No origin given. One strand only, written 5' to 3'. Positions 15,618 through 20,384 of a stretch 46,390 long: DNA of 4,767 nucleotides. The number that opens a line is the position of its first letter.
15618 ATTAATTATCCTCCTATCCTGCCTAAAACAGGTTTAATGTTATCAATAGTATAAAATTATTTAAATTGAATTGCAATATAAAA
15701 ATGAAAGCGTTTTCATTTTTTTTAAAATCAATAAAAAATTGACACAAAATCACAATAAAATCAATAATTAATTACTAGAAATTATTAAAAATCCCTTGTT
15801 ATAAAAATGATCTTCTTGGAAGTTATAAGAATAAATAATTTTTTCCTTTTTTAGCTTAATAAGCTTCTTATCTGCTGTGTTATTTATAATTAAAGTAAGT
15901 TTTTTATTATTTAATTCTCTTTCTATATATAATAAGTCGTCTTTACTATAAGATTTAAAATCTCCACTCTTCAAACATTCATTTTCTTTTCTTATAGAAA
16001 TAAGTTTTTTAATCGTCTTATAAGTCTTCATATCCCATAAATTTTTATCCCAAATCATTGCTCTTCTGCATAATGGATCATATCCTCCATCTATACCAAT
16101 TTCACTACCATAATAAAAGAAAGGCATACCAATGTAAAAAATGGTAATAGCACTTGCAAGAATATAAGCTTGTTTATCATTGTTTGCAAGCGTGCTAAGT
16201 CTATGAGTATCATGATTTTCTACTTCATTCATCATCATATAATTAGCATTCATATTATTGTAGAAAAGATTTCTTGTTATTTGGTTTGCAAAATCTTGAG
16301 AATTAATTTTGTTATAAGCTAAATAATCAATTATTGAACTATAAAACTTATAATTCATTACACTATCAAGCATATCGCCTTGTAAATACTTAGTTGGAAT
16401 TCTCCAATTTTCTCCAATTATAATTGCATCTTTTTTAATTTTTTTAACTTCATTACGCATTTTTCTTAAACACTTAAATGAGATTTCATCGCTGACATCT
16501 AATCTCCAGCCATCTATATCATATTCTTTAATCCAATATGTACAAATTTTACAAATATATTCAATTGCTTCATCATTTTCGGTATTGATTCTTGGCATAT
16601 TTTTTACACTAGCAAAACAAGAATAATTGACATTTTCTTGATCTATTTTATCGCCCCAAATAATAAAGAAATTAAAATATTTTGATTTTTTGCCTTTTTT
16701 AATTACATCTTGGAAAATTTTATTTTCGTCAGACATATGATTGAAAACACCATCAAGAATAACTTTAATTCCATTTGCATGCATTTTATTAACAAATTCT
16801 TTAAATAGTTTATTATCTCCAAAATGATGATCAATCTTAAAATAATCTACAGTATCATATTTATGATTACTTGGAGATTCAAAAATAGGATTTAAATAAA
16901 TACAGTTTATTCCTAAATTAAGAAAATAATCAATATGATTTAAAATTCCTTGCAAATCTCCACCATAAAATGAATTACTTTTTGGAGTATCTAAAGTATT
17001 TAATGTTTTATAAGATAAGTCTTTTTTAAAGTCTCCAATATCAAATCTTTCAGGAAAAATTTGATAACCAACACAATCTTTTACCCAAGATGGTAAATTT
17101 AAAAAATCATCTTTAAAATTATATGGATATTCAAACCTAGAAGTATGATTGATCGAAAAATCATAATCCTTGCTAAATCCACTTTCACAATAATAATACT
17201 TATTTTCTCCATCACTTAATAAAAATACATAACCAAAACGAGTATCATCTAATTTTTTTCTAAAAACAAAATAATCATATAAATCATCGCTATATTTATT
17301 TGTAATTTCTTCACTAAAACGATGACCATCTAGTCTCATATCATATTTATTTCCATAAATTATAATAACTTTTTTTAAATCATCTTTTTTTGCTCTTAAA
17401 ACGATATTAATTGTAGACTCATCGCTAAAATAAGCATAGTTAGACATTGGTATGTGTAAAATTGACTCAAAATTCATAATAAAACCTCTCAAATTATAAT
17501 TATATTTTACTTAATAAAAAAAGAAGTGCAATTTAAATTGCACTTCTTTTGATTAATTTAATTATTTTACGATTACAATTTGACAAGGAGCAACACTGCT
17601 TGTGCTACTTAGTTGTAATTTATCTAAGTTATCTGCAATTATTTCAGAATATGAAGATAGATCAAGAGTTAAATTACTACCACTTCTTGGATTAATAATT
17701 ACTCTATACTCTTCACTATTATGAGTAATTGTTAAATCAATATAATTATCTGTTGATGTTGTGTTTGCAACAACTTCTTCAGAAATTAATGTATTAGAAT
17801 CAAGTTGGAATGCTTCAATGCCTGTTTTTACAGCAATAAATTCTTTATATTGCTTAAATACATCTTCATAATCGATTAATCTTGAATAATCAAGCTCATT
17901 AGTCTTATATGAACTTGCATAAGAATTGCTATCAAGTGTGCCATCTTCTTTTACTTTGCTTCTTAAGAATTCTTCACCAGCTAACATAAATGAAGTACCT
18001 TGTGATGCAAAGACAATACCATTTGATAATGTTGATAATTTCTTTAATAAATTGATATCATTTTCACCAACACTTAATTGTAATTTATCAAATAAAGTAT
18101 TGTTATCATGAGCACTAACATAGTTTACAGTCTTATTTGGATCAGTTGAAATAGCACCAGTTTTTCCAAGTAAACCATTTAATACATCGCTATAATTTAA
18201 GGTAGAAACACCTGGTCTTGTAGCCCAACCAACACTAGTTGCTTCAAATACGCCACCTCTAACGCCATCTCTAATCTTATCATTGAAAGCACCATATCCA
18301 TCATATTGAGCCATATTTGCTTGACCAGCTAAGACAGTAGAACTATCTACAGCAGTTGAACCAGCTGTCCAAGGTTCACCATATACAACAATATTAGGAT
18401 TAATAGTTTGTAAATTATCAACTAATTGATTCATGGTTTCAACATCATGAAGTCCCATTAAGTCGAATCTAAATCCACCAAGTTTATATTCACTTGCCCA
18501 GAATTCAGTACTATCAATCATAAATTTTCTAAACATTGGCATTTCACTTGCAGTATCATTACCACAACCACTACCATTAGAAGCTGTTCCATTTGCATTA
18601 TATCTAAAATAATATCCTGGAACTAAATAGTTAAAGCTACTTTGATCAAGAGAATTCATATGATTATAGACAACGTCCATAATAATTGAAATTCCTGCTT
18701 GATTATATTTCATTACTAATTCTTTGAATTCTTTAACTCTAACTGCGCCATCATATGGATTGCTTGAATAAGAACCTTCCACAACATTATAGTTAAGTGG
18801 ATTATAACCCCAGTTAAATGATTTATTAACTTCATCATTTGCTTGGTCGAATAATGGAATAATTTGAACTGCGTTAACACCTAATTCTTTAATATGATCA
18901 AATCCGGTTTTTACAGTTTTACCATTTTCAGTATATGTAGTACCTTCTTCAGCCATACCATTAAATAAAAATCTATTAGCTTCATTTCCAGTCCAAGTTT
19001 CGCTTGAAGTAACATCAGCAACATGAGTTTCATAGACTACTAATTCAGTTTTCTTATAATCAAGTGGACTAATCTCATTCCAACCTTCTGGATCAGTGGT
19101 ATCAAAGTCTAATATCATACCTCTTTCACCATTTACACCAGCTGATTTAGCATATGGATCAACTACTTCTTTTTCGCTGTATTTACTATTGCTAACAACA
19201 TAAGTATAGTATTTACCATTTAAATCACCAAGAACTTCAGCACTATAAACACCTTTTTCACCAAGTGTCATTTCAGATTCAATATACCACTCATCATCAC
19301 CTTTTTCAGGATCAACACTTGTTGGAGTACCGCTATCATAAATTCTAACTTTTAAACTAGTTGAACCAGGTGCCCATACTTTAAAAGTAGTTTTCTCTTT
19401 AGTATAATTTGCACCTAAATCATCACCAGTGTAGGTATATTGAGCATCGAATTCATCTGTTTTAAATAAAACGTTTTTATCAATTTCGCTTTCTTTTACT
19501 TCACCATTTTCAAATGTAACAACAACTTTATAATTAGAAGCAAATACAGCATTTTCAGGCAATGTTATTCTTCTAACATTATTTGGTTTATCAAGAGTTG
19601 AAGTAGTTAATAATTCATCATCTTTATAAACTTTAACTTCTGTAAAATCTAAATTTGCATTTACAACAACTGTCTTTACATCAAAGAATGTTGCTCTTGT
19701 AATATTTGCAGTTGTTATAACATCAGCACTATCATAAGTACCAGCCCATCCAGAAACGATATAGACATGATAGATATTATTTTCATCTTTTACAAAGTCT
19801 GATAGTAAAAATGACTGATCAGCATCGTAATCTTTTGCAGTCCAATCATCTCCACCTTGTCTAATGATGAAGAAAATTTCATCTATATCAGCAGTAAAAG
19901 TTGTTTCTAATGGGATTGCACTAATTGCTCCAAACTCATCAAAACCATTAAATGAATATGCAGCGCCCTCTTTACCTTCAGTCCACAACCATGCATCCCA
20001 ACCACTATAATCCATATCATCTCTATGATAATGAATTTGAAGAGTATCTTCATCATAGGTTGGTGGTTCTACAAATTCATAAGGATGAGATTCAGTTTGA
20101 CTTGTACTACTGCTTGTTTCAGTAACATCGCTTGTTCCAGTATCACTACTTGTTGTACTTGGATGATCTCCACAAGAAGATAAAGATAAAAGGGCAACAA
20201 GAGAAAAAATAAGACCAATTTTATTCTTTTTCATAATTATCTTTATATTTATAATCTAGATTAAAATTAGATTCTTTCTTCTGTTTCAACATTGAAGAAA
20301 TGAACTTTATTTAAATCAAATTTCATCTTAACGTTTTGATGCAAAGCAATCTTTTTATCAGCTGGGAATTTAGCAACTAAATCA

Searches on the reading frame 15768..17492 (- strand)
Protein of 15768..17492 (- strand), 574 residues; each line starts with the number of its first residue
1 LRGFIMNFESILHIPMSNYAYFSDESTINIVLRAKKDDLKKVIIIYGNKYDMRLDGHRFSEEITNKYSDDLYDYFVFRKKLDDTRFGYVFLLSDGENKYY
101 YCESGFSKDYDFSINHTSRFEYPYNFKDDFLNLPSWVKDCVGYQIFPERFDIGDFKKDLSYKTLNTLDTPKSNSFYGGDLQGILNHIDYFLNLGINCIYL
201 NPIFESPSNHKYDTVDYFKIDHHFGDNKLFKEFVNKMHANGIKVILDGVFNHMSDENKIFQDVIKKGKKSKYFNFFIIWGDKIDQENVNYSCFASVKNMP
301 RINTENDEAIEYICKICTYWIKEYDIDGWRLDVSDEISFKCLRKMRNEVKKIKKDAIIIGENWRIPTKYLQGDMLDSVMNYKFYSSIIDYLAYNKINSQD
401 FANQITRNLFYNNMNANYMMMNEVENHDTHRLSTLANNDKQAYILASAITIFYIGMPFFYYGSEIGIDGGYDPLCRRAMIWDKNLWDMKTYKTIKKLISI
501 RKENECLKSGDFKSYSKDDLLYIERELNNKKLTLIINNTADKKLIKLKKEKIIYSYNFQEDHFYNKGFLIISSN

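Call 12: search_protein_families(library=pfam, proteins=[window:15768-17492:-], max_evalue=0.001)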
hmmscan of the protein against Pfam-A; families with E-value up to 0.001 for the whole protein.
window:15768-17492:- (574 aa): 2 families
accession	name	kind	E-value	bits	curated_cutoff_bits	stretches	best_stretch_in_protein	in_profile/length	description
PF00128.31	Alpha-amylase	-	2.7e-63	215.2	22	1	144-484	1-393/446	Alpha amylase, catalytic domain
PF02903.20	Alpha-amylase_N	-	2.5e-21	76.5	23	1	6-124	1-118/120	Alpha amylase, N-terminal ig-like domain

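Call 13: search_protein_families(library=padloc, proteins=[window:15768-17492:-], max_evalue=0.001)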
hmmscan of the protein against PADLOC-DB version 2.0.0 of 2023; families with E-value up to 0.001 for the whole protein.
window:15768-17492:- (574 aa): 1 family
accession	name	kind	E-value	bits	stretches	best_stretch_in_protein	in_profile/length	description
PDLC01097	C3a214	-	1.8e-33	114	1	169-465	85-358/495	GlgB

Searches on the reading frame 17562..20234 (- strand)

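Call 12: search_protein_families(library=pfam, proteins=[window:17562-20234:-], max_evalue=0.001)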
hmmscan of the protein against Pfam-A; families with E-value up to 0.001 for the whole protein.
window:17562-20234:- (890 aa): 3 families
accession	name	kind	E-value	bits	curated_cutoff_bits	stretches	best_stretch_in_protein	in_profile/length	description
PF03714.20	PUD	-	4.6e-15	56.7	25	1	64-162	1-91/97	Bacterial pullanase-associated domain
PF00128.31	Alpha-amylase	-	2.9e-13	50.3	22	1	445-527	25-93/446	Alpha amylase, catalytic domain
PF02922.24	CBM_48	-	2.1e-08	34.8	22.4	1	273-362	2-83/83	Carbohydrate-binding module 48 (Isoamylase N-terminal domain)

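Call 13: search_protein_families(library=padloc, proteins=[window:17562-20234:-], max_evalue=0.001)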
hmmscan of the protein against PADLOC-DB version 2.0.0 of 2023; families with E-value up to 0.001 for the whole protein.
window:17562-20234:- (890 aa): 1 family
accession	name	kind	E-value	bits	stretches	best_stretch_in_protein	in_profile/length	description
PDLC01097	C3a214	-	9.7e-17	58.8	1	442-803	98-411/495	GlgB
